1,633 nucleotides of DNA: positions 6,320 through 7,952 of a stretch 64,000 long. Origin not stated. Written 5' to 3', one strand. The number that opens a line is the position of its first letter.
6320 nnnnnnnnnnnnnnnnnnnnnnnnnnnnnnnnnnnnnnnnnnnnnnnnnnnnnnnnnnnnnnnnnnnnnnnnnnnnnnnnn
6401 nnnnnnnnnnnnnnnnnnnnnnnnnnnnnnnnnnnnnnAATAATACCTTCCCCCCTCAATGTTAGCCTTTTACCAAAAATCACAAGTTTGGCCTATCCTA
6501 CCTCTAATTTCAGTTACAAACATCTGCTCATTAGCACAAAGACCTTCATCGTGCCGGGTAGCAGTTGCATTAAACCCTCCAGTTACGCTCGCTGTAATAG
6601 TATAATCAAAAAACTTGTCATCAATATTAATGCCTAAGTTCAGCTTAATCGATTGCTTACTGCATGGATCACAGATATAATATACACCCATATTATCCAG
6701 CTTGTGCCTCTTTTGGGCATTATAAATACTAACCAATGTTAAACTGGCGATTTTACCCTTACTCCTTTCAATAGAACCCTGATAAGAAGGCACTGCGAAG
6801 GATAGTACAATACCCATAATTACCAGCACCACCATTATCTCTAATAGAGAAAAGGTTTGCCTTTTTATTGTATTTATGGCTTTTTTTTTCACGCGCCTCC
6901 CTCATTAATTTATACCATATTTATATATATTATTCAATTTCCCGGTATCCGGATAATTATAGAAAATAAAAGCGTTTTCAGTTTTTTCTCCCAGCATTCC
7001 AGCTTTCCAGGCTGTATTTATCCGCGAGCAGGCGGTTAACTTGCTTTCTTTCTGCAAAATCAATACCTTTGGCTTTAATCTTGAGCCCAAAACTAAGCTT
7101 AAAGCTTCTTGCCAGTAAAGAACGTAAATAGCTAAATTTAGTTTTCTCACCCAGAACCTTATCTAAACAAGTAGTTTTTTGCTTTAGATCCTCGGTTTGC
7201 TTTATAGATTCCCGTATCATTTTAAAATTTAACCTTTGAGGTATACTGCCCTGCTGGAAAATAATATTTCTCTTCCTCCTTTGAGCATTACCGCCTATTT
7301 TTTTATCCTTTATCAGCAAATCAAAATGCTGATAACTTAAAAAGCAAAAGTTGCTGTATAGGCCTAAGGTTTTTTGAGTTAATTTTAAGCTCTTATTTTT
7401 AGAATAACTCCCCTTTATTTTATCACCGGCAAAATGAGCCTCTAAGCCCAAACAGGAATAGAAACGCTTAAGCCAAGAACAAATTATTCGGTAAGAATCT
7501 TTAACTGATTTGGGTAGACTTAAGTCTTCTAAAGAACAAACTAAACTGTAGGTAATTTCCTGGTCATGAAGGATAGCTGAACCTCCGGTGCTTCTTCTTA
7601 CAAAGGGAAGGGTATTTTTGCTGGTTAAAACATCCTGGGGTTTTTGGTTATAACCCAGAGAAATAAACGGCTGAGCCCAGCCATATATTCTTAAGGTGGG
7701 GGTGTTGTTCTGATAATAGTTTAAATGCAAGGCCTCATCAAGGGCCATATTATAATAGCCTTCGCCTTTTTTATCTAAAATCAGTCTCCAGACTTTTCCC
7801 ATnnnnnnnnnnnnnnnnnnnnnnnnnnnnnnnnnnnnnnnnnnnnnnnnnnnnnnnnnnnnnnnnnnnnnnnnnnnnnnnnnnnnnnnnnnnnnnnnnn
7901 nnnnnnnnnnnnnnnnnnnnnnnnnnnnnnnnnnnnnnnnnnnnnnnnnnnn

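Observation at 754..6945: Pilin-plus-adhesin accessory island inserted between lipA and the lipM/gcv operon, with no assembly machinery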

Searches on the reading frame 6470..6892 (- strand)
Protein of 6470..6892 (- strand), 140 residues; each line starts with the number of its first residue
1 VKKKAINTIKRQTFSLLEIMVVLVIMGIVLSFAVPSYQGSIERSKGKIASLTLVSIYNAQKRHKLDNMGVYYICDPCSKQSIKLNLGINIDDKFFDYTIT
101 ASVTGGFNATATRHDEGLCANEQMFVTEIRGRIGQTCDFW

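Call 7: search_protein_families(library=pfam, max_evalue=0.1, proteins=[window:6470-6892:-])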
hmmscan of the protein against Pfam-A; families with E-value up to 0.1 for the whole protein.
window:6470-6892:- (140 aa): 3 families
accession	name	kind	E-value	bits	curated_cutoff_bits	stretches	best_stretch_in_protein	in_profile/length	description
PF07963.17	N_methyl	-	6.4e-06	26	21.2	1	14-33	7-26/27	Prokaryotic N-terminal methylation motif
PF16732.10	ComP_DUS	-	2.5e-05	25.5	27.3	1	35-116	1-77/87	Type IV minor pilin ComP, DNA uptake sequence receptor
PF16962.11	ABC_export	-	0.076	11.9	29.7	1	1-50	8-57/531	Putative ABC exporter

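Call 8: search_protein_families(library=ncbifam, max_evalue=0.1, proteins=[window:6470-6892:-])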
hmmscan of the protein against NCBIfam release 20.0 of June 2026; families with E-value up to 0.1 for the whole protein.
window:6470-6892:- (140 aa): 9 families
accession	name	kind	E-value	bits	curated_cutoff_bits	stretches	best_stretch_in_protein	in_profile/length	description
TIGR01710.1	typeII_sec_gspG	equivalog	3.7e-10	40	88.85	1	13-68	2-57/134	type II secretion system major pseudopilin GspG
TIGR01708.2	typeII_sec_gspH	equivalog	1.4e-07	31.7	80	1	14-42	4-32/169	type II secretion system minor pseudopilin GspH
NF007862.0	PRK10574.1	equivalog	3.8e-06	27.1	138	1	10-44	3-37/145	prepilin peptidase-dependent pilin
NF041775.1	typeIV_PilA_Myxo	equivalog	5.1e-06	26.6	400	1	11-62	10-61/214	type IV pilin protein PilA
TIGR02532.1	IV_pilin_GFxxxE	domain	0.00026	20.7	16.3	1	14-34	4-24/24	prepilin-type N-terminal cleavage/methylation domain-containing protein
NF041013.1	T4P_ComGE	equivalog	0.00067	19.7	49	1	14-62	6-54/83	competence type IV pilus minor pilin ComGE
NF040999.1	pilin_ComGC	equivalog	0.00086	19.5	75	1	12-40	2-30/84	competence type IV pilus major pilin ComGC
TIGR02596.1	TIGR02596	subfamily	0.0043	17.1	70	1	14-47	1-34/196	Verru_Chthon cassette protein D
NF007800.0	PRK10506.1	equivalog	0.029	14.2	158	1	8-38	5-35/163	prepilin peptidase-dependent protein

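Call 87: search_solved_structures(query=A7, max_evalue=1)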
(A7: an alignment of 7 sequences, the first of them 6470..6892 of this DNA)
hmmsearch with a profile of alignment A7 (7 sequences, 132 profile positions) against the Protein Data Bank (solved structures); distinct sequences matched with E-value up to 1: 27.
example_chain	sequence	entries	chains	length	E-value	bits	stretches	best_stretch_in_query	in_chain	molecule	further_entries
8tj2_C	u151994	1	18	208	5.4e-15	58.9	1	7-66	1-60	Type IV major pilin protein PilA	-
5wda_A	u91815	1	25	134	3e-11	46.8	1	7-71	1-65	General secretion pathway protein G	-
9egp_A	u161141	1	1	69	7.4e-11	45.5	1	2-63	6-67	Geopilin domain 1 protein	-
7tgg_A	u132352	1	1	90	4.2e-10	43.1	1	2-62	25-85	Geopilin domain 1 protein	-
8tum_e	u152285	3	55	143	2.2e-09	40.7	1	7-49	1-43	Type IV major pilin protein PilA | Pilin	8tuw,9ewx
1oqw_A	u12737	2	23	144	7.8e-09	39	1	7-46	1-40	Fimbrial protein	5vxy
6xxd_A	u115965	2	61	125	7.9e-09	38.9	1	7-117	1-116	PilA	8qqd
3sok_A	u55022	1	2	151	1.1e-08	38.5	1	7-41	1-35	Fimbrial protein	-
2m7g_A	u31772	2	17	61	2.1e-08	37.6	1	7-63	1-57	Geopilin domain 1 protein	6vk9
9laa_A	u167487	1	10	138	3.3e-08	36.9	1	2-43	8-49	Type IV pilin protein PilA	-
8tob_GA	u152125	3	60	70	5.1e-08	36.3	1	8-60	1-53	Fimbrial protein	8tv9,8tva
2hi2_A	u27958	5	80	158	2e-07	34.4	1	7-80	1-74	Fimbrial protein | PilA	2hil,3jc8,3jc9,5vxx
9lab_B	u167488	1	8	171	2.1e-07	34.3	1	1-43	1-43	MSHA major pilin subunit MshA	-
1ay2_A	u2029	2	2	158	3.4e-07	33.7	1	7-67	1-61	TYPE 4 PILIN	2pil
5kua_A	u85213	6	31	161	6.3e-07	32.8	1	7-61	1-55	pilin | Neisseria meningitidis PilE variant SB-GATDH | Neisseria meningitidis PilE, SB-DATDH variant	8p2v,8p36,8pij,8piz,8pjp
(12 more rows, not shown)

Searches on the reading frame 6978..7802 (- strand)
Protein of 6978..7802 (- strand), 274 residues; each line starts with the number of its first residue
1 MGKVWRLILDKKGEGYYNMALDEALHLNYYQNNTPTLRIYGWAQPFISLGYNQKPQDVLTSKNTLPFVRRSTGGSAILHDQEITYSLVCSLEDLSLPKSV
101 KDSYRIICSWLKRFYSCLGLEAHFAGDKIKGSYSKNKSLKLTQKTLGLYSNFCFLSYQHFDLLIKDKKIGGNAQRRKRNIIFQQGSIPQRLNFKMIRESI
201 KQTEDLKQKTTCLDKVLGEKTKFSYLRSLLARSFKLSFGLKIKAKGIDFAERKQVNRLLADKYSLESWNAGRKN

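Call 7: search_protein_families(library=pfam, max_evalue=0.1, proteins=[window:6978-7802:-])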
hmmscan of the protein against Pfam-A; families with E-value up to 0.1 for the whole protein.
window:6978-7802:- (274 aa): 3 families
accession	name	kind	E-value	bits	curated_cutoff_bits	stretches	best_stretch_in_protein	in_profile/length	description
PF21948.1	LplA-B_cat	-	7.4e-30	104.8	27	1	15-234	2-199/200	Lipoyl protein ligase A/B catalytic domain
PF03099.24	BPL_LplA_LipB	-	7.7e-10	39.2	21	1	62-188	23-129/133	Biotin/lipoate A/B protein ligase family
PF20634.2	IFNGR1_transm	-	0.04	14.7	27.5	0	90-113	13-40/57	Interferon gamma receptor 1, transmembrane region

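Call 8: search_protein_families(library=ncbifam, max_evalue=0.1, proteins=[window:6978-7802:-])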
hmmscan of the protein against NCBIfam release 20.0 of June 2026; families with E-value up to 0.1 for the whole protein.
window:6978-7802:- (274 aa): 4 families
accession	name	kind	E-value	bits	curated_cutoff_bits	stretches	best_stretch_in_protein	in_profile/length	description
NF053750.1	LplA_large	exception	9e-18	64.6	480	2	18-126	13-128/248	lipoate-protein ligase large subunit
TIGR00545.2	lipoyltrans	equivalog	1.1e-14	54.2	280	2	7-113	3-111/328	lipoate--protein ligase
NF053751.1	LplAB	exception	2.9e-11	42.9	550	1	5-125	100-226/348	lipoate-protein ligase LplAB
NF053589.1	OctGcvHOcttfase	equivalog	0.019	14.4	400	0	159-181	150-172/276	octanoyl-[GcvH]:protein N-octanoyltransferase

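Call 21: find_related_loci(query=window:6978-7802:-, collection=genome_contigs, flank=10000)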
Query window:6978-7802:- (274 aa) in genome_contigs; peptide patterns used: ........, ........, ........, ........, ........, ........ (x = any residue, [..] = any of these).
300 stretches matched a pattern; 1 encode a relative of the query (tblastn E <= 1e-3); 1 distinct loci.
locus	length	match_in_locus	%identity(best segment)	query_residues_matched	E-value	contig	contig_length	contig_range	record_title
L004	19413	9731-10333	23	6-224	3e-6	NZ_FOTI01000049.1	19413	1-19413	Halanaerobium salsuginis strain ATCC 51327, whole genome shotgun sequence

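Call 46: find_related_loci(query=A4, collection=metagenome_contigs, flank=10000)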
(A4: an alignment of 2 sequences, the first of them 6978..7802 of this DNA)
Query A4 (274 aa) in metagenome_contigs; peptide patterns used: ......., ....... (x = any residue, [..] = any of these).
207 stretches matched a pattern; 3 encode a relative of the query (tblastn E <= 1e-3); 3 distinct loci.
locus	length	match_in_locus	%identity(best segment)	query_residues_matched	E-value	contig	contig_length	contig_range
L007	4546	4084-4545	60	1-167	8e-61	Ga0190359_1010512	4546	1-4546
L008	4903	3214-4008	29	5-269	3e-33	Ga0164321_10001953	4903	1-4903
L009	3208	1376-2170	29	5-269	2e-32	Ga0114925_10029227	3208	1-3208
